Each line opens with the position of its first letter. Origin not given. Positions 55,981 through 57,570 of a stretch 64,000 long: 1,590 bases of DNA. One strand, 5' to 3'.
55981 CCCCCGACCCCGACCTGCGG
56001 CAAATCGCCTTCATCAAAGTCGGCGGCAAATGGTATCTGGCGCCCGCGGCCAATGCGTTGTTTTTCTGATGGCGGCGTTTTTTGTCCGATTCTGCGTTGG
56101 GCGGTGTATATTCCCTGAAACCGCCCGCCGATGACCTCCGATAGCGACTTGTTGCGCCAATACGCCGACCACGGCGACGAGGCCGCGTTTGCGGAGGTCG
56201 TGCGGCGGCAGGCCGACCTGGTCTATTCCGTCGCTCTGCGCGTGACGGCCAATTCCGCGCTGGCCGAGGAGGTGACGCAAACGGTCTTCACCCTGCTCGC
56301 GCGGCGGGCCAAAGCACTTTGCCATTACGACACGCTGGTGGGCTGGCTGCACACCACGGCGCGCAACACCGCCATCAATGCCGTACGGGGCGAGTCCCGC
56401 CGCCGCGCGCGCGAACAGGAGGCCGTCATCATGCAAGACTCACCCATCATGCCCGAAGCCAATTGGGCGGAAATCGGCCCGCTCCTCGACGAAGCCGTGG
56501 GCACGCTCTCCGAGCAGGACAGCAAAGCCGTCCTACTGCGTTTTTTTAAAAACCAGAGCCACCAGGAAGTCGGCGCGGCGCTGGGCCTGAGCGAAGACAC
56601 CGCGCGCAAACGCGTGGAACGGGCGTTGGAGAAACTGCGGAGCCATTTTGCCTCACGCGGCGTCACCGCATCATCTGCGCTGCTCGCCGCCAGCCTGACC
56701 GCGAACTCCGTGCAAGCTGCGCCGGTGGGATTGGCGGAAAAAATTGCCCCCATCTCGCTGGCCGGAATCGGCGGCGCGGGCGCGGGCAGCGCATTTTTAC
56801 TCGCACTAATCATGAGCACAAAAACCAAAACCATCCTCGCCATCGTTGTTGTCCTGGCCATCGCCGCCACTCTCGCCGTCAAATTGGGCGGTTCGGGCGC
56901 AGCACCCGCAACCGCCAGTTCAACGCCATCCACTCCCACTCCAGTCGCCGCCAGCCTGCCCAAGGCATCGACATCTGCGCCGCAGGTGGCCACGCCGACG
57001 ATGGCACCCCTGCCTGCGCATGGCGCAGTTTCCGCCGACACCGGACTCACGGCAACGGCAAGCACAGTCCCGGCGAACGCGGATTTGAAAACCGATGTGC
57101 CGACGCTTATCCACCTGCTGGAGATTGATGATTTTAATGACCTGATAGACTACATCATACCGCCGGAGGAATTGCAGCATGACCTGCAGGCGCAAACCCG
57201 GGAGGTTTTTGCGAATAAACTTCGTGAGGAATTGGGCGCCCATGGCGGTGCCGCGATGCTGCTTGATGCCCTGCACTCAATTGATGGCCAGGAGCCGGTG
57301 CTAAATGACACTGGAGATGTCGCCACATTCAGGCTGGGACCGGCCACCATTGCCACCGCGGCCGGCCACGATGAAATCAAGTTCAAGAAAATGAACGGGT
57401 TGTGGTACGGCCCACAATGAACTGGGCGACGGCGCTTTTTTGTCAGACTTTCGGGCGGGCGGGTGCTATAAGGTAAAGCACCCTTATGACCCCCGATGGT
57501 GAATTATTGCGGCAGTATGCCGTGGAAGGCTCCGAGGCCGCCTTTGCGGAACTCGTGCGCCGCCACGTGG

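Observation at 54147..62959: Array of three stand-alone sensor halves followed by five membrane-spanning ECF sigma factor fusions sharing one unassigned extracytoplasmic domain (11 copies in the window)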

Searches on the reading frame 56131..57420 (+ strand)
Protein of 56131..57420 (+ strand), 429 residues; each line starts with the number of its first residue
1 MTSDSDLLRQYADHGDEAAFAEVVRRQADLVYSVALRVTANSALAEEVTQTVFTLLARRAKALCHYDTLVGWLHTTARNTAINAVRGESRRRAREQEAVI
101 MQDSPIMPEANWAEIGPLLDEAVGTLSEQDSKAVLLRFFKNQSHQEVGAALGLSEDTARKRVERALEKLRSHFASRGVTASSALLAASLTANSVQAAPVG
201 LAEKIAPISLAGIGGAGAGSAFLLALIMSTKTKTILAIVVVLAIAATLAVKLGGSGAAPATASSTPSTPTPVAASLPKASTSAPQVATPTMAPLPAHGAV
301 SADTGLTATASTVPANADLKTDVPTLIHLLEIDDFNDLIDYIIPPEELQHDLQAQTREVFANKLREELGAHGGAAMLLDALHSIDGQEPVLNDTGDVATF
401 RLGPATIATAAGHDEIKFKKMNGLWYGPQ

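Call 3: search_protein_families(library=pfam, proteins=[window:56131-57420:+], max_evalue=0.1)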
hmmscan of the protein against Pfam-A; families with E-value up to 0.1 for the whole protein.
window:56131-57420:+ (429 aa): 5 families
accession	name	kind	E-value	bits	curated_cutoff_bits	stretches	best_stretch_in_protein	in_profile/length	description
PF08281.18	Sigma70_r4_2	-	4.6e-11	42.6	25.7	1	119-169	4-54/54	Sigma-70, region 4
PF04545.22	Sigma70_r4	-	8.3e-11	41.7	24.1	1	123-170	2-49/50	Sigma-70, region 4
PF04542.20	Sigma70_r2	-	4.7e-09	36.4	24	1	24-91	2-71/71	Sigma-70 region 2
PF07638.17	Sigma70_ECF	-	0.0048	17.2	21.1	1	115-172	122-182/185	ECF sigma factor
PF13404.12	HTH_AsnC-type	-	0.0056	16.9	27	1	143-164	19-40/42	AsnC-type helix-turn-helix domain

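Call 4: search_protein_families(library=ncbifam, proteins=[window:56131-57420:+], max_evalue=0.1)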
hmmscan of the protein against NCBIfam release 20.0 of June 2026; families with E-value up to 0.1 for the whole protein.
window:56131-57420:+ (429 aa): 82 families (the best 25 are shown)
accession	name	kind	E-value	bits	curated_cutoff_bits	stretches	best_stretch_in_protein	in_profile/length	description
NF009166.1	PRK12513.1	equivalog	1.3e-21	77.2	206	1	2-178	7-191/193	RNA polymerase sigma factor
TIGR02937.1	sigma70-ECF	superfamily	9.8e-21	74.1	42.9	1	19-171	2-163/165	sigma-70 family RNA polymerase sigma factor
NF009172.0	PRK12519.1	subfamily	1.4e-19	70.4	222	1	3-172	15-188/194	RNA polymerase sigma factor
TIGR02985.1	Sig70_bacteroi1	subfamily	5.6e-19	68.9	126.4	1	19-172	2-161/162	RNA polymerase sigma-70 factor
NF007229.0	PRK09647.1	equivalog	9.1e-18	64.4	265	1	14-181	40-210/220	RNA polymerase sigma factor SigE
TIGR02983.1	SigE-fam_strep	subfamily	7.8e-17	61.6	141.55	1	15-174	3-159/162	SigE family RNA polymerase sigma factor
NF007228.0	PRK09646.1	subfamily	4.7e-16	59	226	1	5-172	18-189/194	ECF RNA polymerase sigma factor SigK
TIGR02959.1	SigZ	equivalog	1.5e-15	57.4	168.65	1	34-174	12-149/170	RNA polymerase sigma factor SigZ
NF058625.1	sigma_PG0214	equivalog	2.9e-15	56.4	130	1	18-175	4-163/170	GFO_1088 family ECF-type sigma factor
NF007216.0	PRK09638.1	equivalog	3.2e-15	56.3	194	1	4-177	4-178/180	RNA polymerase sigma factor SigY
NF007227.0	PRK09645.1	subfamily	2.4e-14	53.6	202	1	13-179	8-176/177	sigma-70 family RNA polymerase sigma factor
NF009168.0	PRK12515.1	subfamily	2.5e-14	53.2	236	1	2-180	7-186/189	RNA polymerase sigma factor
NF007215.0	PRK09637.1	equivalog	7.5e-14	52.1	212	1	40-174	23-155/181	RNA polymerase sigma factor SigZ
NF004113.0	PRK05602.1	equivalog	1.3e-13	51.1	208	1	3-178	31-206/211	RNA polymerase sigma factor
NF009167.0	PRK12514.1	equivalog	2.7e-12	47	265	1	13-171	15-176/180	RNA polymerase sigma factor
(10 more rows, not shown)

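Call 15: find_homologous_proteins(query=window:56131-57420:+, max_evalue=0.00001)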
Query window:56131-57420:+ (429 aa): 1731 proteins with E <= 0.00001 among 8000 candidates; the best 120 are listed.
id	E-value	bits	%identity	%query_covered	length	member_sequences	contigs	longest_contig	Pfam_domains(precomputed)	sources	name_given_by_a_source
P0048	3.6e-269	910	100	100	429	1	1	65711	PF04545.23,PF04542.21,PF08281.19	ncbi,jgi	-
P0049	1.2e-241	819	90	100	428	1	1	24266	PF04545.23,PF04542.21,PF08281.19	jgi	-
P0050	3.8e-151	522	63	100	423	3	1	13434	PF04545.23,PF04542.21,PF08281.19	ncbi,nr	ncbi:MAG TPA: sigma-70 family RNA polymerase sigma factor [Opitutales bacterium]|nr:sigma-70 family 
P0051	3.6e-139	482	58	100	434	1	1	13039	PF04545.23,PF04542.21,PF08281.19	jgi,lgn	-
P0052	7.5e-132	458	56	100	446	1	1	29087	PF04545.23,PF04542.21,PF08281.19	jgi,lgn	-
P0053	2.4e-131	456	56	100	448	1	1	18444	PF04545.23,PF04542.21,PF08281.19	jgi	jgi:RNA polymerase sigma factor (sigma-70 family)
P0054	3.6e-126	439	54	99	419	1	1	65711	PF04545.23,PF04542.21,PF08281.19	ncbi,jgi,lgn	-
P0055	1.4e-125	437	54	99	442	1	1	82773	PF04545.23,PF04542.21,PF08281.19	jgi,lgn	-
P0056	7.8e-125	435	55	100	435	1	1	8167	PF04545.23,PF04542.21,PF08281.19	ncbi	-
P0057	1.4e-124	434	54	99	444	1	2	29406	PF04545.23,PF04542.21,PF08281.19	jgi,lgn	-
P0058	8.8e-117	408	52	99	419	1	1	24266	PF07638.18,PF04545.23,PF04542.21,PF08281.19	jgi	-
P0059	5.1e-114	399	51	99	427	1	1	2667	PF04545.23,PF04542.21,PF08281.19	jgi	jgi:RNA polymerase sigma factor (sigma-70 family)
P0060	6.4e-114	399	51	99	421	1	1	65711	PF07638.18,PF04545.23,PF04542.21,PF08281.19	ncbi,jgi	-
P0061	1.7e-113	398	51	99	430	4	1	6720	PF04545.23,PF04542.21,PF08281.19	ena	-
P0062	2.5e-113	397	51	100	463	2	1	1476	PF07638.18,PF04545.23,PF04542.21,PF08281.19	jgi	jgi:RNA polymerase sigma factor (sigma-70 family)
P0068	2.9e-110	387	48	99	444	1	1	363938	PF04545.23,PF04542.21,PF08281.19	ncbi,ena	-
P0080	2.9e-104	367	49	99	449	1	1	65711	PF04545.23,PF04542.21,PF08281.19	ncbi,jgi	-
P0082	4.0e-103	364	73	59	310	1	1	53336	PF04545.23,PF04542.21,PF08281.19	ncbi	-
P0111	2.5e-91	325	61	63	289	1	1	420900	PF07638.18,PF04545.23,PF04542.21,PF08281.19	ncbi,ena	-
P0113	4.6e-91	324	46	99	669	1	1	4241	PF07638.18,PF04545.23,PF04542.21,PF08281.19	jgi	-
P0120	2.2e-89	318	60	67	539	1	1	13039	PF04545.23,PF04542.21,PF08281.19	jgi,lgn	-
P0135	6.9e-87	310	53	74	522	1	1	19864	PF04545.23,PF04542.21,PF08281.19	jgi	-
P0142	5.6e-86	307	53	74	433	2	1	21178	PF07638.18,PF04545.23,PF04542.21,PF08281.19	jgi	-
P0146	3.7e-85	304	56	68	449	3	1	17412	PF04545.23,PF04542.21,PF08281.19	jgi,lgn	-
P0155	3.8e-81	291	52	73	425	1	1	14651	PF07638.18,PF04545.23,PF04542.21,PF08281.19,PF08334.17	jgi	jgi:type II secretion system protein G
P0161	5.4e-80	287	52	74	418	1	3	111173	PF04545.23,PF04542.21,PF08281.19,PF08334.17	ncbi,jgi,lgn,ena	-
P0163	1.7e-79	286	49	78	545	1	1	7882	PF04545.23,PF04542.21,PF08281.19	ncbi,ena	-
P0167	9.2e-79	283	48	82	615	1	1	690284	PF04545.23,PF04542.21,PF08281.19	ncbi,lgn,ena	-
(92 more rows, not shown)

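Call 28: find_encoding_contigs(protein=P0068, flank=10000, max_places=3)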
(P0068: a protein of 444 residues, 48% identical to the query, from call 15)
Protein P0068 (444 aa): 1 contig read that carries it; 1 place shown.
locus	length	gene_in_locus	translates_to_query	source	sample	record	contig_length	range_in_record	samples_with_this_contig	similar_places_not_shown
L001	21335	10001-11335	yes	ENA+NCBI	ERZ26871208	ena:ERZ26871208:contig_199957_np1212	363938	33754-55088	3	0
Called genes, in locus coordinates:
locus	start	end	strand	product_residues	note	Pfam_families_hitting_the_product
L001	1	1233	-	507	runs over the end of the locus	-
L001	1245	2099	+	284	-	PF20511:PMI_typeI_cat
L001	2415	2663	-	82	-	-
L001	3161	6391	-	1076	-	PF25596:CPSase_L_D1, PF02786:CPSase_L_D2, PF02787:CPSase_L_D3, PF25596:CPSase_L_D1, PF02222:ATP-grasp, PF02786:CPSase_L_D2, PF07478:Dala_Dala_lig_C (weak), PF02142:MGS, +5 more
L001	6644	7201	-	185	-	-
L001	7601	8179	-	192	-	-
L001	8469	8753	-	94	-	-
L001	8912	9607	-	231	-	-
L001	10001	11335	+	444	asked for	PF04542:Sigma70_r2, PF08281:Sigma70_r4_2, PF04545:Sigma70_r4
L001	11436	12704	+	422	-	PF07638:Sigma70_ECF (faint), PF04542:Sigma70_r2, PF08281:Sigma70_r4_2, PF04545:Sigma70_r4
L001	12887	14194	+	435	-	PF04542:Sigma70_r2, PF08281:Sigma70_r4_2, PF04545:Sigma70_r4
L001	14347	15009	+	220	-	PF01583:APS_kinase, PF13671:AAA_33 (weak)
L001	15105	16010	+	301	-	PF01507:PAPS_reduct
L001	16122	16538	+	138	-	PF05635:23S_rRNA_IVP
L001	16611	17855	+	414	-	PF00009:GTP_EFTU, PF01926:MMR_HSR1 (faint), PF22594:GTP-eEF1A_C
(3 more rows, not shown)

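Call 37: find_encoding_contigs(protein=P0048, flank=2000, max_places=2)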
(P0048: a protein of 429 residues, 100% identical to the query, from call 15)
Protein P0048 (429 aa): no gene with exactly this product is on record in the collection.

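Call 47: search_protein_families(library=pfam, proteins=[P0082, P0111, P0120, P0135, P0142, P0146, P0155, P0161, P0163, P0167], max_evalue=0.01)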
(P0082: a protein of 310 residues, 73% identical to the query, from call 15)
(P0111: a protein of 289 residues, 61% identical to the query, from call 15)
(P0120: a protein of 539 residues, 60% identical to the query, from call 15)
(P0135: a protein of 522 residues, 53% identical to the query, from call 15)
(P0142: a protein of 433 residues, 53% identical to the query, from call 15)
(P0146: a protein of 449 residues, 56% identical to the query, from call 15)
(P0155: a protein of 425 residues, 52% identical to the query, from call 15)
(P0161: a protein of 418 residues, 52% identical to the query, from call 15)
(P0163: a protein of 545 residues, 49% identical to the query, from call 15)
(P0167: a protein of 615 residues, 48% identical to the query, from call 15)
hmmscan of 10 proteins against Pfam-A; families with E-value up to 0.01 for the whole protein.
P0082 (310 aa): 5 families
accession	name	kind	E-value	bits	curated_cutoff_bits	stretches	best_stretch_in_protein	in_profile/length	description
PF04545.22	Sigma70_r4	-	2.1e-11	43.6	24.1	1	124-170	3-49/50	Sigma-70, region 4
PF08281.18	Sigma70_r4_2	-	3.1e-11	43.2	25.7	1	120-169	5-54/54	Sigma-70, region 4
PF04542.20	Sigma70_r2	-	5.7e-09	36.1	24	1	24-90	2-70/71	Sigma-70 region 2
PF07638.17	Sigma70_ECF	-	0.00052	20.4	21.1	1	86-169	92-179/185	ECF sigma factor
PF13404.12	HTH_AsnC-type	-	0.0086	16.3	27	0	142-164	18-40/42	AsnC-type helix-turn-helix domain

P0111 (289 aa): 5 families
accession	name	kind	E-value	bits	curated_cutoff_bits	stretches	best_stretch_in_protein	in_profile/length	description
PF08281.18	Sigma70_r4_2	-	2.9e-11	43.2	25.7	1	119-169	4-54/54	Sigma-70, region 4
PF04545.22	Sigma70_r4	-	5.9e-10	39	24.1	1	124-170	3-49/50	Sigma-70, region 4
PF04542.20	Sigma70_r2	-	8.7e-10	38.7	24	1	23-90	1-70/71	Sigma-70 region 2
PF07638.17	Sigma70_ECF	-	1.7e-05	25.2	21.1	1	109-172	116-182/185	ECF sigma factor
PF13384.12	HTH_23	-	0.0028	17.9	24.6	0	127-161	3-37/50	Homeodomain-like domain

P0120 (539 aa): 3 families
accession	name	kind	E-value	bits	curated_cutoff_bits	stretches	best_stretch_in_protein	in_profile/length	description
PF04545.22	Sigma70_r4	-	1.2e-09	38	24.1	1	123-170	2-49/50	Sigma-70, region 4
PF08281.18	Sigma70_r4_2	-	3.6e-09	36.5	25.7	1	119-169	4-54/54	Sigma-70, region 4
PF04542.20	Sigma70_r2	-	6.5e-09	35.9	24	1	24-90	2-70/71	Sigma-70 region 2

P0135 (522 aa): 4 families
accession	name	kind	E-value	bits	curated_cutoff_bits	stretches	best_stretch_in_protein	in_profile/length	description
PF08281.18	Sigma70_r4_2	-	4.9e-09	36.1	25.7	1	118-169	3-54/54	Sigma-70, region 4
PF04542.20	Sigma70_r2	-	7.5e-09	35.7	24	1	24-91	2-71/71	Sigma-70 region 2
PF04545.22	Sigma70_r4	-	3.3e-07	30.1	24.1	1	124-170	3-49/50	Sigma-70, region 4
PF07638.17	Sigma70_ECF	-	0.00015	22.1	21.1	1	67-163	73-173/185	ECF sigma factor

P0142 (433 aa): 4 families
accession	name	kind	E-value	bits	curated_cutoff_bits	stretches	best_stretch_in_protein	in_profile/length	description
PF08281.18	Sigma70_r4_2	-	4.6e-13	49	25.7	1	118-169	3-54/54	Sigma-70, region 4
PF04542.20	Sigma70_r2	-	6.8e-12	45.5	24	1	24-91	2-71/71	Sigma-70 region 2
PF04545.22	Sigma70_r4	-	2.4e-11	43.4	24.1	1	123-171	2-50/50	Sigma-70, region 4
PF07638.17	Sigma70_ECF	-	7.8e-07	29.6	21.1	1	55-170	59-180/185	ECF sigma factor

P0146 (449 aa): 6 families
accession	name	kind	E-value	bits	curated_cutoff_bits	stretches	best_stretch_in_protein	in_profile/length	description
PF04542.20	Sigma70_r2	-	3.5e-12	46.4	24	1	34-101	2-71/71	Sigma-70 region 2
PF08281.18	Sigma70_r4_2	-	2.5e-11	43.5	25.7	1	129-179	4-54/54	Sigma-70, region 4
PF04545.22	Sigma70_r4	-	2.6e-09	36.9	24.1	1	133-180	2-49/50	Sigma-70, region 4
PF22233.2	PhyR_sigma-like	-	6e-05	23.2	27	1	135-182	3-50/50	Response regulator PhyR, sigma-like domain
PF07638.17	Sigma70_ECF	-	0.0002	21.8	21.1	1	85-182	81-182/185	ECF sigma factor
PF10907.13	DUF2749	-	0.0091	16.4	25.5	0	239-273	1-36/72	Protein of unknown function (DUF2749)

P0155 (425 aa): 7 families
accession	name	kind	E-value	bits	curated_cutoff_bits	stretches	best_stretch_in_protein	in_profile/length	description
PF08334.16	T2SSG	-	4.7e-21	75.3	21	1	320-423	9-108/108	Type II secretion system (T2SS), protein G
PF08281.18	Sigma70_r4_2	-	1.1e-14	54.2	25.7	1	120-170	4-54/54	Sigma-70, region 4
PF04545.22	Sigma70_r4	-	6e-12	45.3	24.1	1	124-171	2-49/50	Sigma-70, region 4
PF04542.20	Sigma70_r2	-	2.4e-09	37.3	24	1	24-92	2-71/71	Sigma-70 region 2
PF07638.17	Sigma70_ECF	-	4.5e-06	27.1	21.1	1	91-171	105-180/185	ECF sigma factor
PF13404.12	HTH_AsnC-type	-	0.0043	17.3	27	1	143-165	18-40/42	AsnC-type helix-turn-helix domain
PF00196.25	GerE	-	0.0045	17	23.5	1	134-173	9-48/57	Bacterial regulatory proteins, luxR family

P0161 (418 aa): 4 families
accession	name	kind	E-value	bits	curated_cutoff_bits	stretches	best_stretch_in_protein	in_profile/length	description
PF08334.16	T2SSG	-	1.1e-23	83.8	21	1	322-414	19-108/108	Type II secretion system (T2SS), protein G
PF04545.22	Sigma70_r4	-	4.9e-10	39.2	24.1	1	123-172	1-50/50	Sigma-70, region 4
PF04542.20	Sigma70_r2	-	1.8e-09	37.7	24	1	24-92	2-71/71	Sigma-70 region 2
PF08281.18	Sigma70_r4_2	-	7.5e-09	35.5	25.7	1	120-169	4-53/54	Sigma-70, region 4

P0163 (545 aa): 4 families
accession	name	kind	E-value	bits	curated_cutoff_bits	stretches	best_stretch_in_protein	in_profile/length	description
PF04545.22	Sigma70_r4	-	9.7e-11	41.5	24.1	1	124-171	2-49/50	Sigma-70, region 4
PF08281.18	Sigma70_r4_2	-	9.9e-11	41.6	25.7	1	120-170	4-54/54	Sigma-70, region 4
PF04542.20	Sigma70_r2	-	1.5e-08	34.7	24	1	23-92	1-71/71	Sigma-70 region 2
PF21555.2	CCC_C_1st_pro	-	0.0064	16.7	27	0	151-198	28-75/128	Prokaryotic cation-chloride cotransporter, C-terminal domain, 1st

P0167 (615 aa): 3 families
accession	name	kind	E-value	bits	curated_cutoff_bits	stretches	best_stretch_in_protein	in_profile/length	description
PF04545.22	Sigma70_r4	-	1.5e-09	37.6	24.1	1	126-172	4-50/50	Sigma-70, region 4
PF08281.18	Sigma70_r4_2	-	4.1e-08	33.2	25.7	1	120-170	4-54/54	Sigma-70, region 4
PF04542.20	Sigma70_r2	-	4.3e-07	30.1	24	1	24-91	2-70/71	Sigma-70 region 2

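Call 52: predict_structure(alignment_id=A5)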
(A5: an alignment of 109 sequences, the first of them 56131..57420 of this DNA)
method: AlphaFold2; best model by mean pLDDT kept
length: 429 residues; sequences in the alignment: 109
mean_pLDDT: 82.0   pTM: 0.34
mean pLDDT of the five models: 82.0, 80.6, 80.2, 79.0, 78.7
residues with pLDDT >= 90: 251; 70-90: 74; 50-70: 41; < 50: 63
segments of 3 or more residues with pLDDT < 50: 104-106, 214-220, 254-258, 260-266, 268-276, 278-288, 296-311
pLDDT, mean of each block of 10 residues (from residue 1): 96 96 96 97 96 97 96 98 97 89 58 89 96 94 96 97 96 92 87 73 72 51 52 70 83 51 42 45 49 47 40 82 96 96 93 91 94 91 95 97 72 89 94
secondary structure, 60 per line:
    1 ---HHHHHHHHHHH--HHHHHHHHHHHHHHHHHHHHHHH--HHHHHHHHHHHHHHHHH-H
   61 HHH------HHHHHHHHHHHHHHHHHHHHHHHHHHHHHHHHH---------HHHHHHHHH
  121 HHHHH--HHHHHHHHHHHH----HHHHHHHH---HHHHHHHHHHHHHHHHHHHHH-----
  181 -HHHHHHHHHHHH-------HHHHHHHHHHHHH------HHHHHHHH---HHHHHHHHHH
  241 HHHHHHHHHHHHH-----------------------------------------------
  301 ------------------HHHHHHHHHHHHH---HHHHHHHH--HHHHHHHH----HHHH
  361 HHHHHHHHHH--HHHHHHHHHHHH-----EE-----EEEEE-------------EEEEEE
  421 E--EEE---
elements in order: H4-14 H17-39 H42-58 H60-63 H70-102 H112-125 H128-139 H144-151 H155-175 H182-193 H201-213 H220-227 H231-253 H319-331 H335-342 H345-352 H357-370 H373-384 E397-401 E415-421 E424-426

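Call 61: search_protein_families(library=pfam, proteins=[P0113], max_evalue=0.001)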
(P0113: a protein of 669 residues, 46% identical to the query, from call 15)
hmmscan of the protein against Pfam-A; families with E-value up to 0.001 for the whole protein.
P0113 (669 aa): 4 families
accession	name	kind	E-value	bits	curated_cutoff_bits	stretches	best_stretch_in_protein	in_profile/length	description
PF08281.18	Sigma70_r4_2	-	5.3e-14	52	25.7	1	356-407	3-54/54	Sigma-70, region 4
PF04545.22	Sigma70_r4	-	1.1e-10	41.2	24.1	1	360-407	1-48/50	Sigma-70, region 4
PF04542.20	Sigma70_r2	-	1.7e-08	34.5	24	1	261-329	2-71/71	Sigma-70 region 2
PF07638.17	Sigma70_ECF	-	9.4e-07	29.3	21.1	1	249-411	11-183/185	ECF sigma factor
